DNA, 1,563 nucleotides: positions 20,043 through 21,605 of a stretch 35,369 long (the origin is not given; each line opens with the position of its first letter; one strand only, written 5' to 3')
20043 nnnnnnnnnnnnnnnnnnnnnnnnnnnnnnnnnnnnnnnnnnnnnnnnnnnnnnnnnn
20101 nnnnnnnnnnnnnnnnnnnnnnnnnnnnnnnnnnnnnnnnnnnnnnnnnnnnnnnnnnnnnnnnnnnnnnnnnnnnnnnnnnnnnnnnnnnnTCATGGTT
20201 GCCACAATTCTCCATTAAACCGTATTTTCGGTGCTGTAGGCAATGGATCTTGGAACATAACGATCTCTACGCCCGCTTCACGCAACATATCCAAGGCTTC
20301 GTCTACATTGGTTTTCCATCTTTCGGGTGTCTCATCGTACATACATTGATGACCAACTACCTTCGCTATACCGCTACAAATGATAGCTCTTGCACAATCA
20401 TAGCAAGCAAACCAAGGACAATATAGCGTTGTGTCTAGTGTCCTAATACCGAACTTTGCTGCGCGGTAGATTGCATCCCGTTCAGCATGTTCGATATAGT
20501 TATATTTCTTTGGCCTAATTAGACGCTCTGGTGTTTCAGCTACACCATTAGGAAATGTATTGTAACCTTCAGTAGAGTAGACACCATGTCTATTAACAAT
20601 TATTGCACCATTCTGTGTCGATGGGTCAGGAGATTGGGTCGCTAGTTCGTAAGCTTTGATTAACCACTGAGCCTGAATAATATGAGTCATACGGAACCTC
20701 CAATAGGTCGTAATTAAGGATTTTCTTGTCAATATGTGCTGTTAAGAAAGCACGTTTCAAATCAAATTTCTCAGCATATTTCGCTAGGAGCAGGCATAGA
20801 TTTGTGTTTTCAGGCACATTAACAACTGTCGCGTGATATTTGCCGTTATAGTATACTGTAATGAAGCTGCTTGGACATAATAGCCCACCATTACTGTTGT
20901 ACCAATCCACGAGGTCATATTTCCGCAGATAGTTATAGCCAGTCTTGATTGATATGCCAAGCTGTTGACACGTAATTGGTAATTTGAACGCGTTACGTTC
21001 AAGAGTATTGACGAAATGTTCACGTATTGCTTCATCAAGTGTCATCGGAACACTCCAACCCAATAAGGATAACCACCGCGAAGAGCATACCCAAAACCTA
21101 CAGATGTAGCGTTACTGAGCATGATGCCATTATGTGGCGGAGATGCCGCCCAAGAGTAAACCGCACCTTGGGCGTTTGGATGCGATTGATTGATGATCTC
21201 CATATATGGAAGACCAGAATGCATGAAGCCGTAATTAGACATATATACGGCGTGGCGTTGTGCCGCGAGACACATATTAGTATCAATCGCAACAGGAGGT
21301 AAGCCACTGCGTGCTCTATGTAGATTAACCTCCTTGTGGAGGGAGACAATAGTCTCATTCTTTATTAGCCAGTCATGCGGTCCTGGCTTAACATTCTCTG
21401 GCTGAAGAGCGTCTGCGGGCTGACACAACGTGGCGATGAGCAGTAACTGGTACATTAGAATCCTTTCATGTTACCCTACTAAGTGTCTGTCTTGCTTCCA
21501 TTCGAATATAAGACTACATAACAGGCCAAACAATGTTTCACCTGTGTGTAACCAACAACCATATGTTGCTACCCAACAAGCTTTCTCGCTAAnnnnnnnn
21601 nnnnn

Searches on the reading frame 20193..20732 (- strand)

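Call 77: search_protein_families(library=pfam, proteins=[window:20193-20732:-], max_evalue=0.01)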
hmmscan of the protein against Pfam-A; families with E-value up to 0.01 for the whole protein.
window:20193-20732:- (179 aa): 2 families
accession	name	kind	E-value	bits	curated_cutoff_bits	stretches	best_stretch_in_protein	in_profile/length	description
PF00383.29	dCMP_cyt_deam_1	-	2e-14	53.7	25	1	22-126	6-99/102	Cytidine and deoxycytidylate deaminase zinc-binding region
PF14437.12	MafB19-deam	-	2.5e-09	37.6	27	1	26-126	9-98/142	MafB19-like deaminase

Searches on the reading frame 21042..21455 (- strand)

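Call 78: search_protein_families(library=pfam, proteins=[window:21042-21455:-], max_evalue=0.01)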
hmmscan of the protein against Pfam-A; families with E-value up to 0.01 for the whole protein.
window:21042-21455:- (137 aa): 1 family
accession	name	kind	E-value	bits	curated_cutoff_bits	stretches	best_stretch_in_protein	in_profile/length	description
PF00188.32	CAP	-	4.6e-12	47.3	21.1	1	42-136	3-117/117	Cysteine-rich secretory protein family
